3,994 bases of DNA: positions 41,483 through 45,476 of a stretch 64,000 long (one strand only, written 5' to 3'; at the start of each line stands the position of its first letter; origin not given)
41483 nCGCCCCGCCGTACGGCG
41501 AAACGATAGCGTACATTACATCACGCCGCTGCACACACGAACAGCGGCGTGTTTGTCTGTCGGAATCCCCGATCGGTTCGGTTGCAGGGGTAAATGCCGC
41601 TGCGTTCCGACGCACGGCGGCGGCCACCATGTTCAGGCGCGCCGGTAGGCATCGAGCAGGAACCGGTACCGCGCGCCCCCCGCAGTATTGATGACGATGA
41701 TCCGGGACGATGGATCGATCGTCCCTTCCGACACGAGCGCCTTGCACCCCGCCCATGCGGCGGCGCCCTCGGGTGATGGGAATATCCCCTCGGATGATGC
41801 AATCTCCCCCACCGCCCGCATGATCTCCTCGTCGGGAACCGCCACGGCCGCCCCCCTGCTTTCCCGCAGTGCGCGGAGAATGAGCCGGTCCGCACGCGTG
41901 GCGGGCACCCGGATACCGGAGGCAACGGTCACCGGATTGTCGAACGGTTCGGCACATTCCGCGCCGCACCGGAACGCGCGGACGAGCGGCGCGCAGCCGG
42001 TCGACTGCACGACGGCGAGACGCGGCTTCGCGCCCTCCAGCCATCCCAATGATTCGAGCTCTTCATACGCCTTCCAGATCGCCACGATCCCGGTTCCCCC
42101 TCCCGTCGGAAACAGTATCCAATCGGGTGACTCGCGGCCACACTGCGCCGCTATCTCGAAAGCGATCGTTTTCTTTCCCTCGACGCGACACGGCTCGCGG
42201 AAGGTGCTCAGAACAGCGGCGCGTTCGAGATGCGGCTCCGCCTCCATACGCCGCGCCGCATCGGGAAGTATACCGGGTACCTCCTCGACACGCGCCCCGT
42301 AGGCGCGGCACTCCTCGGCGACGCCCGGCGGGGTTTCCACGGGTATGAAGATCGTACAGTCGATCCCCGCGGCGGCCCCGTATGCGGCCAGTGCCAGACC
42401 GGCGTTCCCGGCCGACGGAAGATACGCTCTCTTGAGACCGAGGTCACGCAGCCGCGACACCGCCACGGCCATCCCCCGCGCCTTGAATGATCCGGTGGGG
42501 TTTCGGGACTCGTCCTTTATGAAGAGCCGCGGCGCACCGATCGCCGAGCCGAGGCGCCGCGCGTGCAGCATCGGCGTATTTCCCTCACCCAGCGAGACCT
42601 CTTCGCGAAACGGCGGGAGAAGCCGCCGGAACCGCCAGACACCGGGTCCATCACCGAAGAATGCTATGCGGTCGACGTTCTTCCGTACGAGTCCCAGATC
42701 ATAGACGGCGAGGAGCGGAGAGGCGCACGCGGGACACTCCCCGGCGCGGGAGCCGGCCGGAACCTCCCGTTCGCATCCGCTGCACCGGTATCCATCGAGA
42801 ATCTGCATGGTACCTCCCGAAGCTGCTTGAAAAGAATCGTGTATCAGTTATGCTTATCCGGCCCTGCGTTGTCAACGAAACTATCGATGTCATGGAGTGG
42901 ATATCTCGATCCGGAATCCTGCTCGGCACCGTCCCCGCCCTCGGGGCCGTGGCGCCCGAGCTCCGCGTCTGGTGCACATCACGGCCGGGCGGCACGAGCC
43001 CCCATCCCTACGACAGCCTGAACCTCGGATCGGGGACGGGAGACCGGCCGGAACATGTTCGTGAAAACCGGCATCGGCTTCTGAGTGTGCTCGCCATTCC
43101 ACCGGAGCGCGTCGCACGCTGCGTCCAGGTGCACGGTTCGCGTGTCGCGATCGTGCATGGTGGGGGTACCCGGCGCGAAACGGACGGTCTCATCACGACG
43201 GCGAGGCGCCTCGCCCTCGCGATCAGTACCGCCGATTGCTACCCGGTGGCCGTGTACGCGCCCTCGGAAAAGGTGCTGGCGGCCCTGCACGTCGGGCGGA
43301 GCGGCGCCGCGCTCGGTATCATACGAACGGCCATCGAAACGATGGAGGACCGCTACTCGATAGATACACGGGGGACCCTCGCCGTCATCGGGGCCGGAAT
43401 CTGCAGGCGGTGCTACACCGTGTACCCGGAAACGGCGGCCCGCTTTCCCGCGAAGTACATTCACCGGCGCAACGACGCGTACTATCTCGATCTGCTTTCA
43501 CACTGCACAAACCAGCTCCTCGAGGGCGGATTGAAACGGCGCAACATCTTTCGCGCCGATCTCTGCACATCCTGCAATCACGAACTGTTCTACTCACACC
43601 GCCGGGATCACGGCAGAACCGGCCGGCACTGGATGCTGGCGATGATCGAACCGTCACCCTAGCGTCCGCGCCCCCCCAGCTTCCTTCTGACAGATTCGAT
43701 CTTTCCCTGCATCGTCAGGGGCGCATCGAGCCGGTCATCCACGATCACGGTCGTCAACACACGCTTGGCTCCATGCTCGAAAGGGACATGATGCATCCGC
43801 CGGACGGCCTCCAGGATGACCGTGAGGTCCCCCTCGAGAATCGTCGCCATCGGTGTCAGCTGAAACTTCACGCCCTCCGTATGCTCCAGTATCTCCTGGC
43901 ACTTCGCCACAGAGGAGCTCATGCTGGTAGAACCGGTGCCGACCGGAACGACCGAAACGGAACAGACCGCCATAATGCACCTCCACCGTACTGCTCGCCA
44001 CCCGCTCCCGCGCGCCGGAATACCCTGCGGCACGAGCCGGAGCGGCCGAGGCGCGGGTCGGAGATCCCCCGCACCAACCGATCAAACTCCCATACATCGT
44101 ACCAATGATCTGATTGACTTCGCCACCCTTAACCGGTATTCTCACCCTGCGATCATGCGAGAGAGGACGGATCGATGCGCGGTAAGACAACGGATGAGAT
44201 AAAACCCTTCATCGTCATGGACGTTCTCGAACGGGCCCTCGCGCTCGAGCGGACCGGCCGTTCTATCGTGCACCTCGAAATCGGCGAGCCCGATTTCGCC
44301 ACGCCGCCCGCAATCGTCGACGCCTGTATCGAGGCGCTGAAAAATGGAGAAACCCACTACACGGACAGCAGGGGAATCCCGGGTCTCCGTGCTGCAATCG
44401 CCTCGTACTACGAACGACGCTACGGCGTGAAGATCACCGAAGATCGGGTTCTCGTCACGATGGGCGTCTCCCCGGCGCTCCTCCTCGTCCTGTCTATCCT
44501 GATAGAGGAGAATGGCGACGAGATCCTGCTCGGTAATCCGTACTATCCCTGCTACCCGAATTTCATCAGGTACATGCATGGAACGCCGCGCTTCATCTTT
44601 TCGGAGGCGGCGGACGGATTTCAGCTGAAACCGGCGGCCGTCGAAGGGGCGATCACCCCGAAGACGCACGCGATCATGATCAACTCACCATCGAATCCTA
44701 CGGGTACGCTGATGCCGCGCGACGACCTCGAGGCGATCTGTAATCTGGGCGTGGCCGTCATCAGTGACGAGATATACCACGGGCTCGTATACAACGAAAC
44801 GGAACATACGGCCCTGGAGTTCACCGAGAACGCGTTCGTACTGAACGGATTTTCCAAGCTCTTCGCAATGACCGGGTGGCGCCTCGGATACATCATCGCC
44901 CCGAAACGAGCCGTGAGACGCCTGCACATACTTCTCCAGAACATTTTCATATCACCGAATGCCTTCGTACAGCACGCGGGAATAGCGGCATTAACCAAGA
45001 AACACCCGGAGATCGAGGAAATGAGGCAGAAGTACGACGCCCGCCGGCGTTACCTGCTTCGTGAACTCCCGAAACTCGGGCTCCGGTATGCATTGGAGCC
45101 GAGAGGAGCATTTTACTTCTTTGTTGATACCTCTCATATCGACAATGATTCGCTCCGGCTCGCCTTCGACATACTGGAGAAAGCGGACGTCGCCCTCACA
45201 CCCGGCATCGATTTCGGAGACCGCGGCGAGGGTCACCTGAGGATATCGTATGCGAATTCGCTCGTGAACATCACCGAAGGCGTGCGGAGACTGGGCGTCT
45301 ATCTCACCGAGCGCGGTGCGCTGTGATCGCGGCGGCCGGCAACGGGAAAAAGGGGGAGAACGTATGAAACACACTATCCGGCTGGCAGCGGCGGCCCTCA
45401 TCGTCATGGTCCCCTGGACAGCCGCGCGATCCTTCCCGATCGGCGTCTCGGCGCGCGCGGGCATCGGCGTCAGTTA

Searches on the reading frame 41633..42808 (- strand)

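Call 37: search_protein_families(library=pfam, proteins=[window:41633-42808:-], max_evalue=0.001)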
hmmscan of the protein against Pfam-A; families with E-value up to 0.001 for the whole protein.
window:41633-42808:- (391 aa): 1 family
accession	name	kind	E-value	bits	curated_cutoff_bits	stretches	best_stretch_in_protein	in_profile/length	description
PF00291.31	PALP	-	1.7e-72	244.7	35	1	71-375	1-294/295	Pyridoxal-phosphate dependent enzyme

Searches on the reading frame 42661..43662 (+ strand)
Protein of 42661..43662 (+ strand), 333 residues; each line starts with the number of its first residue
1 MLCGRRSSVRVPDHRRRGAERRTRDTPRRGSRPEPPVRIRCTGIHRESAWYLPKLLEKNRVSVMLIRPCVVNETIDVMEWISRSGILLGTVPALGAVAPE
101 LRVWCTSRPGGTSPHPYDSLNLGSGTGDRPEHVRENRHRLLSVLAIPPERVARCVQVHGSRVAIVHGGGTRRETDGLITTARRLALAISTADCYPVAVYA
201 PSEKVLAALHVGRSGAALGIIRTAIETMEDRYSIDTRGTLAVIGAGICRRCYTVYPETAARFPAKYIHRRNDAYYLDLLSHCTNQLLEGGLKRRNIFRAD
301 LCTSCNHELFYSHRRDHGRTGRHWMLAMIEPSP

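Call 37: search_protein_families(library=pfam, proteins=[window:42661-43662:+], max_evalue=0.001)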
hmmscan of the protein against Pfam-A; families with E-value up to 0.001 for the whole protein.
window:42661-43662:+ (333 aa): 1 family
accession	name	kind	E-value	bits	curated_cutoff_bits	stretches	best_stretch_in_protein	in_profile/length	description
PF02578.20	Cu-oxidase_4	-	8.2e-65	219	22.9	1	106-327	1-237/238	Multi-copper polyphenol oxidoreductase laccase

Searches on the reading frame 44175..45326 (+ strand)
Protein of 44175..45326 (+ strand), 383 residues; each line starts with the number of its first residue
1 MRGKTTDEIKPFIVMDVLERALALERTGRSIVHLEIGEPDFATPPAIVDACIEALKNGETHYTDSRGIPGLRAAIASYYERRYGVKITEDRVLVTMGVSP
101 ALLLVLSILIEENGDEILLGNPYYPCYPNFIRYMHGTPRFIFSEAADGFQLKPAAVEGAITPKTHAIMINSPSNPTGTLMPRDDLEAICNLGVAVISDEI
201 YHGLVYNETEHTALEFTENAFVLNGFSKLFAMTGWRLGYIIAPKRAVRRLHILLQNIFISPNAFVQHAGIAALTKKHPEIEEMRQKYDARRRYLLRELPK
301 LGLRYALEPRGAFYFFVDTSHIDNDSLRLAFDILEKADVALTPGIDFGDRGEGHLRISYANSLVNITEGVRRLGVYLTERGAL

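Call 37: search_protein_families(library=pfam, proteins=[window:44175-45326:+], max_evalue=0.001)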
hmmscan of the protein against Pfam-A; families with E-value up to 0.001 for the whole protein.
window:44175-45326:+ (383 aa): 3 families
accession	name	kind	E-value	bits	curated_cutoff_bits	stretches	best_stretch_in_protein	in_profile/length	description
PF00155.27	Aminotran_1_2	-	1.2e-61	209.4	19.7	1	31-372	3-360/361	Aminotransferase class I and II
PF01041.23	DegT_DnrJ_EryC1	-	2.5e-06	27.4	19.8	1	88-198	38-145/360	DegT/DnrJ/EryC1/StrS aminotransferase family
PF01053.26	Cys_Met_Meta_PP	-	0.00047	19.3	27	1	92-190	71-161/381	Cys/Met metabolism PLP-dependent enzyme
